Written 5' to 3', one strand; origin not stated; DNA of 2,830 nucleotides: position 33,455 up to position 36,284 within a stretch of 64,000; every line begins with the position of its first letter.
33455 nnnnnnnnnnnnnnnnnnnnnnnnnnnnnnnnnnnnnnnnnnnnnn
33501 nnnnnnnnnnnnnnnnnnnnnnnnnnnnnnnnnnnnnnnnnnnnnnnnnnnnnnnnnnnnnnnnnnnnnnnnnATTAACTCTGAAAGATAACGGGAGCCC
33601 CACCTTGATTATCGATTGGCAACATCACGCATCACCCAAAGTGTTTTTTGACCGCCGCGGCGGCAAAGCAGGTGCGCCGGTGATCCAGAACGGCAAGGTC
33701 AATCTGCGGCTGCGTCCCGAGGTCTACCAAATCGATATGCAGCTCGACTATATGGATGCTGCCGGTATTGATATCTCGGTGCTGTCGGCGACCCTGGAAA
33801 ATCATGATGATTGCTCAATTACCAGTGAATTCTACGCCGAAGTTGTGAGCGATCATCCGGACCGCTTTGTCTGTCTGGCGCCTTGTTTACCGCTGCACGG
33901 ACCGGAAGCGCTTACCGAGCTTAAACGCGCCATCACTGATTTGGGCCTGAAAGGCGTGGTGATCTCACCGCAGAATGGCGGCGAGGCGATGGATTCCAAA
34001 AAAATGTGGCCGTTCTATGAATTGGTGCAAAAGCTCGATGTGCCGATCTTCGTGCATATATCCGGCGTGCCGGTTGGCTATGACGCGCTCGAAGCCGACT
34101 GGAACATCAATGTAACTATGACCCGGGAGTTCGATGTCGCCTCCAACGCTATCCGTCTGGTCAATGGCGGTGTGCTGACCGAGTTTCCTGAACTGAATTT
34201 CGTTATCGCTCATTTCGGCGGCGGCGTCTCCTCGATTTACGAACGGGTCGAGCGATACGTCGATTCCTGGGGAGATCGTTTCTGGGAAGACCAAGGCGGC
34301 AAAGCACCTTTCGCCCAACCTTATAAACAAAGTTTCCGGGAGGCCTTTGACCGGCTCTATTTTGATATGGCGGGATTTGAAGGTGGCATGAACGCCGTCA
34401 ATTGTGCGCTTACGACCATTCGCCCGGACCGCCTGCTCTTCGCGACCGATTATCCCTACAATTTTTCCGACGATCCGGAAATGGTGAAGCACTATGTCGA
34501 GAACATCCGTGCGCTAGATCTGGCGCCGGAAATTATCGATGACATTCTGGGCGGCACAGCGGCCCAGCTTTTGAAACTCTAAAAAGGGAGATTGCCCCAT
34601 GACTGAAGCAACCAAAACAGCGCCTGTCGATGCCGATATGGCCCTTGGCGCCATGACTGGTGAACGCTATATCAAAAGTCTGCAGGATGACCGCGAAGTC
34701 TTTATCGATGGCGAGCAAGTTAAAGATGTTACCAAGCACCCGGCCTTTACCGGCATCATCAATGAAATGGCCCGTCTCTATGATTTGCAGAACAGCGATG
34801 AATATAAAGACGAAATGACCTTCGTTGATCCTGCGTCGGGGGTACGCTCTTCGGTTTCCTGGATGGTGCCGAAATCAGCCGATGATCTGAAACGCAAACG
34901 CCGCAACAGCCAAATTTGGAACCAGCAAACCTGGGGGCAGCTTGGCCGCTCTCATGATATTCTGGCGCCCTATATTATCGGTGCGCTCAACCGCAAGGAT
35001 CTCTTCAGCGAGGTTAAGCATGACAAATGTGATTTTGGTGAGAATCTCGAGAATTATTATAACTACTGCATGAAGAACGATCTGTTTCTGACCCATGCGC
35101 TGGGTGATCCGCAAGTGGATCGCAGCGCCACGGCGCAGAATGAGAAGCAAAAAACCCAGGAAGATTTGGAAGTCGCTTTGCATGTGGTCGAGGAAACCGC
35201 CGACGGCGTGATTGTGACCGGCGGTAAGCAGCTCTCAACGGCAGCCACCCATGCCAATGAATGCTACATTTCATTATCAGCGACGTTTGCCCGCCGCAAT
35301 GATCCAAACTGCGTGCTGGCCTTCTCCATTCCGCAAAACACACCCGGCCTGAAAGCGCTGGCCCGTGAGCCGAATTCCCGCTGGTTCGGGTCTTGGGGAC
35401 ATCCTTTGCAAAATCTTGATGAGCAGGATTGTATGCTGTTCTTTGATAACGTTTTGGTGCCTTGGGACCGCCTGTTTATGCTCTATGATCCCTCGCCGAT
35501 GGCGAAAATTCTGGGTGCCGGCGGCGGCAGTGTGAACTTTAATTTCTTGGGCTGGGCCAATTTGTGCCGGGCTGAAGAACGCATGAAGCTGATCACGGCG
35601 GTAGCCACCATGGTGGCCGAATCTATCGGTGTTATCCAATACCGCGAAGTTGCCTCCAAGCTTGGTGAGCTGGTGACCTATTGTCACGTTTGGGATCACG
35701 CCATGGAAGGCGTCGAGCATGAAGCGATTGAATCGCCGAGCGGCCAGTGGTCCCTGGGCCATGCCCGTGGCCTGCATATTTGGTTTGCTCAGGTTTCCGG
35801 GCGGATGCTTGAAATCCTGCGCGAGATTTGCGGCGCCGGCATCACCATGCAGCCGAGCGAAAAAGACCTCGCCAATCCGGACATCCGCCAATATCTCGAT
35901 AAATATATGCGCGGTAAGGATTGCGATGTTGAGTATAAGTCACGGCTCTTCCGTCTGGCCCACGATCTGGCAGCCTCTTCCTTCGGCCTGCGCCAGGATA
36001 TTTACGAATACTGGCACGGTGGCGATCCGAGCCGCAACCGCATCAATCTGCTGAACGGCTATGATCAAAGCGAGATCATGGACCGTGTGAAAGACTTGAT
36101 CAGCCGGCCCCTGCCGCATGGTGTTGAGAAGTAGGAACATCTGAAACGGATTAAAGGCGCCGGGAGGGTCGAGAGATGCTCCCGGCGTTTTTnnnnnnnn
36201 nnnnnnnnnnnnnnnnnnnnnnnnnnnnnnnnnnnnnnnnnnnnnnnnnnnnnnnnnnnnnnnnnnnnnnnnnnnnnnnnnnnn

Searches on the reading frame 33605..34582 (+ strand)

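Call 18: search_protein_families(library=pfam, proteins=[window:33605-34582:+], max_evalue=0.00001)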
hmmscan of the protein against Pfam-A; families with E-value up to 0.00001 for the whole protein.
window:33605-34582:+ (325 aa): 1 family
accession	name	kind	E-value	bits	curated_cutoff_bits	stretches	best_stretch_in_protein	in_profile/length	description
PF04909.20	Amidohydro_2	-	1.2e-30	107.7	26.4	1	3-325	1-289/289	Amidohydrolase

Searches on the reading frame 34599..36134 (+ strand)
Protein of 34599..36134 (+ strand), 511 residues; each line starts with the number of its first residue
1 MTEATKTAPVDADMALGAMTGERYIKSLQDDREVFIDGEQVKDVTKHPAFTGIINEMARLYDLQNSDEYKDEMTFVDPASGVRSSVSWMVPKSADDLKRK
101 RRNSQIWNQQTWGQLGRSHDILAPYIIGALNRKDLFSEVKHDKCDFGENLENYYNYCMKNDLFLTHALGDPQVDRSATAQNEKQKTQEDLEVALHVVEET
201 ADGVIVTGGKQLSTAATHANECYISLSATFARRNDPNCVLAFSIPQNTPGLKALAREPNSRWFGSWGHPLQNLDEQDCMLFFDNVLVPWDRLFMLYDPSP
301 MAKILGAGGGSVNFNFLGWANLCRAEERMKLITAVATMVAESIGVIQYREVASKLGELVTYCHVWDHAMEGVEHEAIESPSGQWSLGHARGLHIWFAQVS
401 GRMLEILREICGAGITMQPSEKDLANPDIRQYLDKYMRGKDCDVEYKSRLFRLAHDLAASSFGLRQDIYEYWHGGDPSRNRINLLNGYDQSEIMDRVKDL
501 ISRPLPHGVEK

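Call 18: search_protein_families(library=pfam, proteins=[window:34599-36134:+], max_evalue=0.00001)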
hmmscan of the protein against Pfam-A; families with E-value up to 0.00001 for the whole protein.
window:34599-36134:+ (511 aa): 2 families
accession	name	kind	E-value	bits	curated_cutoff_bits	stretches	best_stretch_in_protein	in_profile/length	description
PF11794.13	HpaB_N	-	4e-80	269.7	35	1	20-294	1-270/270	4-hydroxyphenylacetate 3-hydroxylase N terminal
PF03241.18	HpaB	-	8e-40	136.6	25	1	322-501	19-201/202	4-hydroxyphenylacetate 3-hydroxylase C terminal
